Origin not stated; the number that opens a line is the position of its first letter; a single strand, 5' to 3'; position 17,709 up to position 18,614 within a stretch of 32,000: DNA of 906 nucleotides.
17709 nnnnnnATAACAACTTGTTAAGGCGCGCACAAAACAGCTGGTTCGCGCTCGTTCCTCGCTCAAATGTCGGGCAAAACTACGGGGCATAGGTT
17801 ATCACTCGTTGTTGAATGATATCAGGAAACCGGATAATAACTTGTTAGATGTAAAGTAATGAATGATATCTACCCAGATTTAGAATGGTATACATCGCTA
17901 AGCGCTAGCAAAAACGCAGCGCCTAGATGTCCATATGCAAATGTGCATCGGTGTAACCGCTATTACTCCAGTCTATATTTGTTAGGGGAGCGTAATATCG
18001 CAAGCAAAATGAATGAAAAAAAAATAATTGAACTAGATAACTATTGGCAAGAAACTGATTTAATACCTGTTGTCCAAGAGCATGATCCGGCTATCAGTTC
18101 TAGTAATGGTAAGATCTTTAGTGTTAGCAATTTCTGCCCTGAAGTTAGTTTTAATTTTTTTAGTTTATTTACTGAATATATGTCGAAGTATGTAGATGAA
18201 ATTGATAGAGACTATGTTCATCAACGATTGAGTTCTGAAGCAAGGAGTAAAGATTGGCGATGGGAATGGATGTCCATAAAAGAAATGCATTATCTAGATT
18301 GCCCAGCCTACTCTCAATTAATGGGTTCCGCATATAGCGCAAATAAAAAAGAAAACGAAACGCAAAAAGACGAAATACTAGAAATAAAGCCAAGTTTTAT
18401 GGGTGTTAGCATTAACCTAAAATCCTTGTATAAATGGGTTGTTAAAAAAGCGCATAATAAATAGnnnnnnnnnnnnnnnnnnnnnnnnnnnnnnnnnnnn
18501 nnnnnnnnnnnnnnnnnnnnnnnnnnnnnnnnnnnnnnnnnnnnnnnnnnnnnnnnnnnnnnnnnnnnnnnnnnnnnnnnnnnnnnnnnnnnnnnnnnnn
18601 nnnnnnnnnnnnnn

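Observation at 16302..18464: Candidate two-gene defence module: an ApeA-like HEPN protein plus an unrecognisable 201-aa partner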

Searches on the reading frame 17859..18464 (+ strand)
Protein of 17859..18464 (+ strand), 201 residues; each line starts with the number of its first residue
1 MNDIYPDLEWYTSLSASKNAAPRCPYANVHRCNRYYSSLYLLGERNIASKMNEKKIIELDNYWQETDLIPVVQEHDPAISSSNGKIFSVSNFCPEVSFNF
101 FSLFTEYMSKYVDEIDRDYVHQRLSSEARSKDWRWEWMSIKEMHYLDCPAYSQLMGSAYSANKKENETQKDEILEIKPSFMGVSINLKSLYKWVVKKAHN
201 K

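Call 3: search_protein_families(library=pfam, proteins=[window:17859-18464:+], max_evalue=1)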
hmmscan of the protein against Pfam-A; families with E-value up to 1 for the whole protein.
window:17859-18464:+ (201 aa): 0 families

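Call 4: search_protein_families(library=padloc, proteins=[window:17859-18464:+], max_evalue=1)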
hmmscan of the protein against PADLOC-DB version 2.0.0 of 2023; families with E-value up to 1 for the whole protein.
window:17859-18464:+ (201 aa): 0 families

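Call 5: search_protein_families(library=ncbifam, proteins=[window:17859-18464:+], max_evalue=1)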
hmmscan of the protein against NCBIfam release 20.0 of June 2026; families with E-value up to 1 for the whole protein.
window:17859-18464:+ (201 aa): 0 families

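Call 12: find_homologous_proteins(query=window:17859-18461:+, max_evalue=0.001)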
Query window:17859-18461:+ (201 aa): 102 proteins with E <= 0.001 among 159 candidates.
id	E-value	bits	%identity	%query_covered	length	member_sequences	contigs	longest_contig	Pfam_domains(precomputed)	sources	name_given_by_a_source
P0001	7.4e-133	459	100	100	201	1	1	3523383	-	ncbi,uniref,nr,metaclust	ncbi:hypothetical protein [Desulfotalea psychrophila]|uniref:Uncharacterized protein n=1 Tax=Desulfo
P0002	6.3e-84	299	61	100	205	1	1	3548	-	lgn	-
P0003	1.9e-80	288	58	100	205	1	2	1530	-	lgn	-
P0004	4.9e-68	247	55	96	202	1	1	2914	-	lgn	-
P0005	1.1e-66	243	52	95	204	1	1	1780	-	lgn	-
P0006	2.5e-66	242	52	98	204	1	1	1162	-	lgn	-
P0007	4.2e-66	241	53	95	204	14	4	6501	-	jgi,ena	-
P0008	4.9e-66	241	53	96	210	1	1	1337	-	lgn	-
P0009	1.2e-65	239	52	99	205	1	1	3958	-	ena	-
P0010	2.7e-65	238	52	98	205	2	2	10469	-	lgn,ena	-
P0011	3.0e-65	238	52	99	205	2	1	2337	-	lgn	-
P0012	3.3e-65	238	53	95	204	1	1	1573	-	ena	-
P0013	1.7e-64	236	52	98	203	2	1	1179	-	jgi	jgi:hypothetical protein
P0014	1.9e-64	235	50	98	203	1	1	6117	-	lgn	-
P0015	2.3e-64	235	52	95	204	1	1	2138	-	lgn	-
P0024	1.9e-62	229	50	98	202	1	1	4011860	-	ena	-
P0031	2.1e-61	225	50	98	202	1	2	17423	-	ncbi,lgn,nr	ncbi:MAG: hypothetical protein PHU44_06470 [Syntrophales bacterium]|nr:hypothetical protein [Syntrop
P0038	4.4e-59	218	51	95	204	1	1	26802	-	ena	-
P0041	5.0e-58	214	48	98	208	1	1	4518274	-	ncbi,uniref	ncbi:hypothetical protein [Microbulbifer sp. MCCC 1A16149]|uniref:hypothetical protein n=1 Tax=Micro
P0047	2.4e-52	196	54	77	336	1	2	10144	-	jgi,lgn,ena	-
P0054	5.5e-46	175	50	74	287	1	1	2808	PF14355.13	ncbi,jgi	-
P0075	2.3e-40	157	45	77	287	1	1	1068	PF14355.13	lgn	-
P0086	6.0e-38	149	44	74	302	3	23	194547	-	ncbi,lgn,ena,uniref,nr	ncbi:hypothetical protein [Pseudomonas carnis]|uniref:hypothetical protein n=1 Tax=Pseudomonas carni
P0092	1.4e-33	135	46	77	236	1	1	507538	-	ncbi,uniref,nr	ncbi:hypothetical protein [Mariprofundus ferrooxydans]|uniref:hypothetical protein n=1 Tax=Mariprofu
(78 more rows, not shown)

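Call 16: find_encoding_contigs(protein=P0031, flank=6000, max_places=2)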
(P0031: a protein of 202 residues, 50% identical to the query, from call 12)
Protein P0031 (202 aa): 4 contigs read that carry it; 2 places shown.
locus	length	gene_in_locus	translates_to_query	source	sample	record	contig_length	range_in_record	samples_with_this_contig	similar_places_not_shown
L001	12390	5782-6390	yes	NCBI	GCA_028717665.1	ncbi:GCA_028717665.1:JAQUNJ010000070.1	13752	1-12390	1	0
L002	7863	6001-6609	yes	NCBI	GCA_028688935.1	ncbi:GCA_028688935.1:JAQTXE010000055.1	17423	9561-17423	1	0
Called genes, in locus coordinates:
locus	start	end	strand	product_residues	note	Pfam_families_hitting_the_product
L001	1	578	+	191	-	PF13489:Methyltransf_23 (weak)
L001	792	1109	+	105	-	-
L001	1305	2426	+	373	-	PF13776:DUF4172, PF02661:Fic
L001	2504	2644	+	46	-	PF05973:Gp49 (weak)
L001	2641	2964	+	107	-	PF13744:HTH_37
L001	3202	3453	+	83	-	-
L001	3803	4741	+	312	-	-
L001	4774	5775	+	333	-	-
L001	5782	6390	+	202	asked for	-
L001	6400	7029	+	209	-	-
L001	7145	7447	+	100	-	PF15731:MqsA_antitoxin (weak), PF13560:HTH_31 (weak), PF01381:HTH_3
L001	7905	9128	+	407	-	-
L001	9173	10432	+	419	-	-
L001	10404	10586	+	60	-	-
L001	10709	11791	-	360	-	-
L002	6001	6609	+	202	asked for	-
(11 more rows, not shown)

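Call 17: find_encoding_contigs(protein=P0038, flank=6000, max_places=2)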
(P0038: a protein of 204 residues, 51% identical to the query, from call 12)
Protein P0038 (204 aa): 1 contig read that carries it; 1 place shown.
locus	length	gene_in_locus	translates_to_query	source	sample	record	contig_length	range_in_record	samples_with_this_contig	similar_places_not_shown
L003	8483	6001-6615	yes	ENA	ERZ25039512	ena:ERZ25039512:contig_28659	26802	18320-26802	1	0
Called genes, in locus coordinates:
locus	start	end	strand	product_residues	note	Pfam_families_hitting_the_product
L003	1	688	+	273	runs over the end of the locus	-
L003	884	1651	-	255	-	-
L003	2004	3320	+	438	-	PF13701:DDE_Tnp_1_4, PF01609:DDE_Tnp_1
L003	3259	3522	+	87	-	-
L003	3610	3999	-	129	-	-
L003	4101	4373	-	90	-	-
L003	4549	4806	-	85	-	-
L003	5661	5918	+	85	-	-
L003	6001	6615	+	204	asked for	-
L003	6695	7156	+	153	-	-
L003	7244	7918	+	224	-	-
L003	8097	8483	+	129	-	?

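Call 18: find_encoding_contigs(protein=P0041, flank=6000, max_places=2)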
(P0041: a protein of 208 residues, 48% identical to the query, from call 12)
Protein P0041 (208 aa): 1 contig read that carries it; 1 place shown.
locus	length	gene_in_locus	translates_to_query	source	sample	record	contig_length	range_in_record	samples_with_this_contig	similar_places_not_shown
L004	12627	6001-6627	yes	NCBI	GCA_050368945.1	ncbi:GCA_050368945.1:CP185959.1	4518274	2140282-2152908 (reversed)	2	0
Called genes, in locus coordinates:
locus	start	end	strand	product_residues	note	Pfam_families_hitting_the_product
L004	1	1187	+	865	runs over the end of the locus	PF00330:Aconitase, PF00694:Aconitase_C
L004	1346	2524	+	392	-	PF04303:PrpF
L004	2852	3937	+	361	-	PF12358:DUF3644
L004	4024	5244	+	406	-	PF14082:SduA_C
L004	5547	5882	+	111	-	-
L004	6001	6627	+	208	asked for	-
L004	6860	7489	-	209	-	-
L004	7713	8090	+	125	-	-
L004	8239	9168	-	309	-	PF18899:DUF5655 (weak)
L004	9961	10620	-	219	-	-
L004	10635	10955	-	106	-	-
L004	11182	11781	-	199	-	-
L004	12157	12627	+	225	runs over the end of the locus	PF06197:DUF998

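Call 19: find_encoding_contigs(protein=P0024, flank=6000, max_places=2)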
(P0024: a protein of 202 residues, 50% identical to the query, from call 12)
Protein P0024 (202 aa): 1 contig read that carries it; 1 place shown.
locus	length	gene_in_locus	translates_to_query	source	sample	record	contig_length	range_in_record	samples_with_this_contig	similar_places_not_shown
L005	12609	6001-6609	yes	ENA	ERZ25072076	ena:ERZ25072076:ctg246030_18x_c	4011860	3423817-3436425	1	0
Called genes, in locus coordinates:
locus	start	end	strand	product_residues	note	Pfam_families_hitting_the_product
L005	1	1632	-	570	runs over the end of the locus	PF05833:NFACT_N, PF05670:NFACT-R_1, PF18297:NFACT-R_2 (faint)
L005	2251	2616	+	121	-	PF01609:DDE_Tnp_1, PF13612:DDE_Tnp_1_3 (weak), PF13586:DDE_Tnp_1_2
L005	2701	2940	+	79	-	-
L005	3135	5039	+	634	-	PF00012:HSP70, PF06723:MreB_Mbl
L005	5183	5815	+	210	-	PF01025:GrpE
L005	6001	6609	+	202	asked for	-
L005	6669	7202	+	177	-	PF13365:Trypsin_2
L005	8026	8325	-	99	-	PF04255:DUF433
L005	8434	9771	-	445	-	PF07690:MFS_1, PF11700:ATG22, PF13347:MFS_2 (faint), PF07690:MFS_1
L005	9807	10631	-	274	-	PF00378:ECH_1, PF16113:ECH_2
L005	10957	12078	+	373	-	PF00285:Citrate_synt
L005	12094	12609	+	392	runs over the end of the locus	PF04303:PrpF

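Call 20: find_related_loci(query=A1, collection=genome_contigs, flank=8000)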
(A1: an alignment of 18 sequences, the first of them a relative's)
Query A1 (201 aa) in genome_contigs; peptide patterns used: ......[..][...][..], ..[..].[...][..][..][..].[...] (x = any residue, [..] = any of these).
68 stretches matched a pattern; 47 encode a relative of the query (tblastn E <= 1e-3); 47 distinct loci.
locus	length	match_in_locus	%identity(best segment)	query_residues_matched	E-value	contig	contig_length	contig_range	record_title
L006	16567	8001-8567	51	1-188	1e-68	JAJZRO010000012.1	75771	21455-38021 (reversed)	MAG: Deltaproteobacteria bacterium isolate SKS1.bin94 NODE_510_length_75771_cov_46.784081, whole genome shotgun sequence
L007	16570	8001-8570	48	6-201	6e-65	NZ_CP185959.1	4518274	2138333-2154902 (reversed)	Microbulbifer sp. MCCC 1A16149 chromosome, complete genome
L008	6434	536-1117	46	4-196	1e-58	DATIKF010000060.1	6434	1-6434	MAG TPA_asm: Dissulfurispiraceae bacterium isolate SMAG_U15711 k141_122597, whole genome shotgun sequence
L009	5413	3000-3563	47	1-190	1e-55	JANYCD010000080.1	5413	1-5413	MAG: Sterolibacteriaceae bacterium isolate 336R_metabinner_122_sub 336R_k141_2256627, whole genome shotgun sequence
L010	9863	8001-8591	50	1-196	2e-66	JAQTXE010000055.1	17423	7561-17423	MAG: Syntrophales bacterium isolate STC_127 NODE_6959_length_17423_cov_3.212419_Sandtown_C, whole genome shotgun sequenc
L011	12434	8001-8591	46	1-196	2e-53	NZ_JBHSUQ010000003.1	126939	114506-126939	Undibacterium arcticum strain KCTC 42986 contig_3_pilon, whole genome shotgun sequence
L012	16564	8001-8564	46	1-190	2e-53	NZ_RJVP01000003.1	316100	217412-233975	Pseudomethylobacillus aquaticus strain H-5 contig03, whole genome shotgun sequence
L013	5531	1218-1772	44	4-191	7e-50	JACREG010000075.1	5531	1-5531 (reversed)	MAG: Gammaproteobacteria bacterium isolate NC_groundwater_1693_Pr3_B-0.1um_62_12 SR-2_scaffold_141_1387124, whole genome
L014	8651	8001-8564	45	1-190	9e-49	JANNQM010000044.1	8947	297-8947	MAG: Gallionellaceae bacterium isolate SOY_31_metabat_449 SOY_31_k141_3171603, whole genome shotgun sequence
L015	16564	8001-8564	43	1-190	2e-46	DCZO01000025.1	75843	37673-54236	MAG TPA_asm: Nitrospira sp. UBA2082 UBA2082_contig_264, whole genome shotgun sequence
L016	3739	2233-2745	44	1-170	1e-45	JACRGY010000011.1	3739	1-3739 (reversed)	MAG: Nitrospirae bacterium isolate NC_groundwater_1763_Pr3_B-0.1um_44_11 SR-2_scaffold_141_228303, whole genome shotgun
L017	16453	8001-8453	42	4-154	1e-45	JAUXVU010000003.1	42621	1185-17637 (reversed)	MAG: Moraxellaceae bacterium isolate C15_maxbin.026_sub C15_k141_121635, whole genome shotgun sequence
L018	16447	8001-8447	45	6-154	2e-45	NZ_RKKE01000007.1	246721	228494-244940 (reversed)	Shewanella frigidimarina strain KCTC 23109 ctg_7, whole genome shotgun sequence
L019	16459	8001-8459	46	4-154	4e-45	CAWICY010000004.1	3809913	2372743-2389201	MAG: uncultured proteobacterium isolate MFD00822.bin.1.211 genome assembly, contig: contig_20852, whole genome shotgun s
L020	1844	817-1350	40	1-177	7e-46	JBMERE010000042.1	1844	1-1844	Desulfobacterota bacterium M19 42, whole genome shotgun sequence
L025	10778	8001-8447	45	6-154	1e-43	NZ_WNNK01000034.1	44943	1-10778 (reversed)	Pseudomonas spelaei strain CCM 7893 Pseudomonas_CCM7893_cont34_44943nt_UniDepth_1.03x, whole genome shotgun sequence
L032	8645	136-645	40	1-170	2e-40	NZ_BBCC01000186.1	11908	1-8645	Desulfosarcina cetonica JCM 12296, whole genome shotgun sequence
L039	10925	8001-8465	40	1-154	1e-35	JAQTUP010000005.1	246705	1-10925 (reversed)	MAG: Gallionella sp. isolate STB_67 NODE_106_length_246705_cov_171.361046_Sandtown_B, whole genome shotgun sequence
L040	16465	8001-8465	41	7-166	5e-35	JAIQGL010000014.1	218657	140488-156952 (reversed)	MAG: Terriglobia bacterium isolate S3 SRVP18_trench_7_20cm_scaffold_46, whole genome shotgun sequence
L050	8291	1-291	41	59-154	3e-22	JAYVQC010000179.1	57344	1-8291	MAG: Akkermansia sp. isolate GL72_UP_concoct_20 GL72_UP_concoct_20_178, whole genome shotgun sequence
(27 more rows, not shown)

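Call 25: find_encoding_contigs(protein=P0002, flank=4000, max_places=2)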
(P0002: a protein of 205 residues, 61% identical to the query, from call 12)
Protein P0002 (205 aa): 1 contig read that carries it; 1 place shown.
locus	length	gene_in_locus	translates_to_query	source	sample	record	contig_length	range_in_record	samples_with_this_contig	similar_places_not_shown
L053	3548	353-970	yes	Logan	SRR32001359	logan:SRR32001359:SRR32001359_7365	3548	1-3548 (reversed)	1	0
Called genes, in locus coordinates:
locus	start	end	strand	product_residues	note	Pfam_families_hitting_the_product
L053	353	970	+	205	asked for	-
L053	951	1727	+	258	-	-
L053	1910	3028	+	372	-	-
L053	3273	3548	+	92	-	?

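Call 30: find_related_loci(query=A1, collection=viral_contigs, flank=6000)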
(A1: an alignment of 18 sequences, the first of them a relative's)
Query A1 (201 aa) in viral_contigs; peptide patterns used: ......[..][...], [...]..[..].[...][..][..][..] (x = any residue, [..] = any of these).
44 stretches matched a pattern; 9 encode a relative of the query (tblastn E <= 1e-3); 9 distinct loci.
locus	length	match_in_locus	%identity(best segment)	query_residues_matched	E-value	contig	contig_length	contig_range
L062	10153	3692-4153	43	1-154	7e-45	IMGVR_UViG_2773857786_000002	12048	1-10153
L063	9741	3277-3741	37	1-154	1e-34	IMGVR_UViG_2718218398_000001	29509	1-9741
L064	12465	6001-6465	37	1-154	1e-34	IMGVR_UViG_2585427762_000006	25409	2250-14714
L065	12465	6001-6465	37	1-154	1e-34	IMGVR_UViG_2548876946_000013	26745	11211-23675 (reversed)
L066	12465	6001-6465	37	1-154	2e-34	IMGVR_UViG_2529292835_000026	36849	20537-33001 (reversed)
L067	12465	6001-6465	35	1-154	5e-33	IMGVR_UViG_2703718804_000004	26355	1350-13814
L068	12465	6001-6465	35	1-154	3e-32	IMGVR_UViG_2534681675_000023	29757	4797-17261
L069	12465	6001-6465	35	1-154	3e-32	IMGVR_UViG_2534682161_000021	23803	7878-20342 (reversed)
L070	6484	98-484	37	27-154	2e-28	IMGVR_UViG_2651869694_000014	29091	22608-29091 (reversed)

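Call 44: search_protein_families(library=pfam, alignment_id=A3, max_evalue=0.01)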
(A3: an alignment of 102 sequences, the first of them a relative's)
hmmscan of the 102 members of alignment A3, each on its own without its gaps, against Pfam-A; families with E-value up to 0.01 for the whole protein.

A. member 1, P0001 (201 aa): 0 families

B. families by the number of members that match (of 102 scanned): 3 families
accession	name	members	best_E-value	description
PF16143.10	DUF4851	1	0.0014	Domain of unknown function (DUF4851)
PF08762.16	CRPV_capsid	1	0.0044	CRPV capsid protein like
PF06941.18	NT5C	1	0.0073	5' nucleotidase, deoxy (Pyrimidine), cytosolic type C protein (NT5C)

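Call 45: search_solved_structures(query=A3, max_evalue=1)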
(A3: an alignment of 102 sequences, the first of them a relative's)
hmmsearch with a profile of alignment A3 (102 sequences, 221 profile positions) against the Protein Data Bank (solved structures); distinct sequences matched with E-value up to 1: 6.
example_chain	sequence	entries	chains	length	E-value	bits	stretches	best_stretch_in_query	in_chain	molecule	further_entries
7ugp_A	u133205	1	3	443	0.22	14.4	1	45-99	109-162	Envelope glycoprotein gp120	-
7ugn_A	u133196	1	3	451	0.24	14.3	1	45-99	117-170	Envelope glycoprotein gp120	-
7ugo_A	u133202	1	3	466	0.24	14.3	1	45-99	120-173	Envelope glycoprotein gp120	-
8e1p_E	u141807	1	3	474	0.25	14.2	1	45-99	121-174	BG505-SOSIP.v4.1-GT1.2gp120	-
5w6d_G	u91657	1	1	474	0.25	14.2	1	45-99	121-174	BG505-SOSIP.v4.1-GT1-N137A gp120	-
8sw3_A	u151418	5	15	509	0.28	14.1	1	45-99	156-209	BG505 GT1.1 SOSIP gp120 | GT1.1 v4.1 SOSIP gp120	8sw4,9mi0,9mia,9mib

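Call 56: predict_structure(alignment_id=A3)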
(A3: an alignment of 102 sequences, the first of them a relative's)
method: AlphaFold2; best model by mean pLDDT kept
length: 201 residues; sequences in the alignment: 102
mean_pLDDT: 85.8   pTM: 0.73
mean pLDDT of the five models: 85.8, 85.0, 83.1, 82.4, 82.1
residues with pLDDT >= 90: 133; 70-90: 31; 50-70: 25; < 50: 12
segments of 3 or more residues with pLDDT < 50: 169-179
pLDDT, mean of each block of 10 residues (from residue 1): 86 97 96 96 95 97 90 91 92 97 97 93 90 93 96 83 55 47 58 69 48
secondary structure, 60 per line:
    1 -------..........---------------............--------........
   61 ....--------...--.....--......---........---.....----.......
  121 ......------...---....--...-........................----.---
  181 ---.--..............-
elements in order: H8-17 H33-44 H53-64 E78-82 E85-90 H94-101 E105-109 H114-126 E139-142 H149-172 H187-200

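Call 59: fold_search(model_id=the predicted structure, library=pdb)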
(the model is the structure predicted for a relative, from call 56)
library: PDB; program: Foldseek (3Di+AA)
matches with E <= 10: 32; with E <= 0.001: 0
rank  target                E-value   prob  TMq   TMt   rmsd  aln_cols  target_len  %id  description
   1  3hzn_A                2.8e+00  0.02  0.10  0.09  21.4       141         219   10  Structure of the Salmonella typhimurium nfnB dihydropteridine reductase (released 2009-07-07)
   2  9iij                  2.9e+00  0.05  0.13  0.22  17.6       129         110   12  Engineered LmrR with V15 replaced by unnatural amino acid 4-amino-L-phenyl-cysteine (released 2025-06-25)
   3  9iac_B                3.8e+00  0.02  0.13  0.10  20.1       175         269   10  Structure of the Argonaute-associated Cas4 family protein 1 (ACE1) from Microcystis aeruginosa (MaACE1) (released 2025-04-23)
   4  9h87                  4.3e+00  0.04  0.13  0.21  17.6       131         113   11  Crystal structure of LmrR variant V15aY with Val15 replaced by 3-aminotyrosine (released 2025-04-30)
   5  5fmz_D                4.5e+00  0.02  0.15  0.06  19.4       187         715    8  Crystal structure of Influenza B polymerase with bound 5' vRNA (released 2016-01-13)
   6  9iab_A                4.5e+00  0.01  0.13  0.10  20.3       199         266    8  Structure of the Argonaute-associated Cas4 family protein 1 (ACE1) from Chroococcidiopsis thermalis (CtACE1) (released 2025-04-23)
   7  2dbu_B                5.1e+00  0.02  0.10  0.10  10.3        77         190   10  Crystal Structure of Gamma-glutamyltranspeptidase from Escherichia coli (released 2006-04-18)
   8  7c4x_A                5.1e+00  0.02  0.14  0.10  11.4        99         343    8  Crystal structure of germination protease from the spore-forming bacterium Paenisporosarcina sp. TG-20 in its inactive (released 2021-03-31)
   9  3r4i_A                5.5e+00  0.03  0.10  0.07  20.1        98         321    9  Crystal structure of a Citrate lyase (Bxe_B2899) from BURKHOLDERIA XENOVORANS LB400 at 2.24 A resolution (released 2011-04-06)
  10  7dh7_B                5.5e+00  0.02  0.16  0.21  12.6       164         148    8  Crystal structure of apo XcZur (released 2021-06-09)
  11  2e0y_B                5.5e+00  0.02  0.10  0.10  10.2        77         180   10  Crystal structure of the samarium derivative of mature gamma-glutamyltranspeptidase from Escherichia coli (released 2006-11-28)
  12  9iab_B                5.5e+00  0.01  0.13  0.10  22.5       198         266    8  Structure of the Argonaute-associated Cas4 family protein 1 (ACE1) from Chroococcidiopsis thermalis (CtACE1) (released 2025-04-23)
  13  8vxt_A                5.8e+00  0.04  0.11  0.08  13.2        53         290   15  Cryo-EM structure of mammalian Thorase filament, 3-layer refinement (released 2024-12-11)
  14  3nrv_A                5.8e+00  0.02  0.12  0.17  18.4       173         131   12  Crystal structure of MarR/EmrR family transcriptional regulator from Acinetobacter sp. ADP1 (released 2010-09-15)
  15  9r9w_Aa               5.8e+00  0.01  0.13  0.13  16.5       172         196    9  RNA-free helical (h8.5) virus-like particle composed of TEV coat protein (released 2026-01-21)
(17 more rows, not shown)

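Call 60: fold_search(model_id=the predicted structure, library=viral)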
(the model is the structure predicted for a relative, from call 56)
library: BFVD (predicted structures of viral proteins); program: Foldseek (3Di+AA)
matches with E <= 10: 112; with E <= 0.001: 0
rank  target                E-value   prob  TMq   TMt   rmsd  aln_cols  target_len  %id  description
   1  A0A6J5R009            6.9e-01  0.04  0.12  0.07  20.9       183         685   10  Uncharacterized protein [uncultured Caudovirales phage]
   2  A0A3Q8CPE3            8.4e-01  0.03  0.10  0.10  20.2       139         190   12  Uncharacterized protein [Vibrio phage VVP001]
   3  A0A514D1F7            1.1e+00  0.06  0.17  0.10  19.2       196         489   10  (no name in the UniProt tables at hand)
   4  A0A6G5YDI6            1.2e+00  0.06  0.12  0.18  19.2       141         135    8  (no name in the UniProt tables at hand)
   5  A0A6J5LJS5            1.3e+00  0.04  0.13  0.13  16.9       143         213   13  Uncharacterized protein [uncultured Caudovirales phage]
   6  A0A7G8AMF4            1.5e+00  0.04  0.15  0.14  20.9       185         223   10  (no name in the UniProt tables at hand)
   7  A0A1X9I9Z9            1.6e+00  0.04  0.14  0.11  17.2       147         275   14  Uncharacterized protein [Staphylococcus phage vB_SscM-1]
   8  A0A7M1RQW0            1.6e+00  0.03  0.16  0.15  18.1       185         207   12  Uncharacterized protein [uncultured phage cr56_1]
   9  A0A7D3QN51            1.8e+00  0.05  0.16  0.18  13.0       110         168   16  (no name in the UniProt tables at hand)
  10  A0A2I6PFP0            2.0e+00  0.02  0.13  0.17  16.5       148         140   13  Uncharacterized protein [Proteus phage phiP4-3]
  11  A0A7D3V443            2.4e+00  0.02  0.13  0.15  21.8       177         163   12  (no name in the UniProt tables at hand)
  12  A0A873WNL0            2.6e+00  0.01  0.11  0.07  28.1       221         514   11  Uncharacterized protein [Klebsiella phage Miami]
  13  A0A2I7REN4            2.7e+00  0.02  0.14  0.16  16.4       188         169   10  (no name in the UniProt tables at hand)
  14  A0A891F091            2.7e+00  0.02  0.12  0.09  22.2       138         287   14  Nonstructural protein 2 [Duck-associated ambidensovirus 1]
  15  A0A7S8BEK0            2.7e+00  0.02  0.10  0.18  17.5       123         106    8  Uncharacterized protein [Medusavirus stheno T3]
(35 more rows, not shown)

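Call 61: search_protein_families(library=phrogs, proteins=[P0001, P0054, P0047, P0086, P0092], max_evalue=0.01)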
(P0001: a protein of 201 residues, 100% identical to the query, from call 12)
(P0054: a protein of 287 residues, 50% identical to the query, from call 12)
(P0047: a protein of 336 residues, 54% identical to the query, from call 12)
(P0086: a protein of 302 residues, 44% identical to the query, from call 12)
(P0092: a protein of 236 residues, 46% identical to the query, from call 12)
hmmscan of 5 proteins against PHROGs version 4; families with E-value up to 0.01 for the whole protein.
P0001 (201 aa): 0 families

P0054 (287 aa): 0 families

P0047 (336 aa): 2 families
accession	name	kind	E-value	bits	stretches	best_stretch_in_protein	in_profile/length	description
phrog_1305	-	DNA, RNA and nucleotide metabolism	0.0022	18.4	1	240-308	118-185/226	DNA binding protein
phrog_16861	-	unknown function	0.0035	17.4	1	173-223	118-169/358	-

P0086 (302 aa): 0 families

P0092 (236 aa): 2 families
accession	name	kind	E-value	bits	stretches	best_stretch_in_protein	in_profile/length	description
phrog_16834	-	unknown function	0.0015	19.7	1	172-233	110-171/192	-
phrog_5789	-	unknown function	0.0016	19.5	1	156-234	93-164/168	-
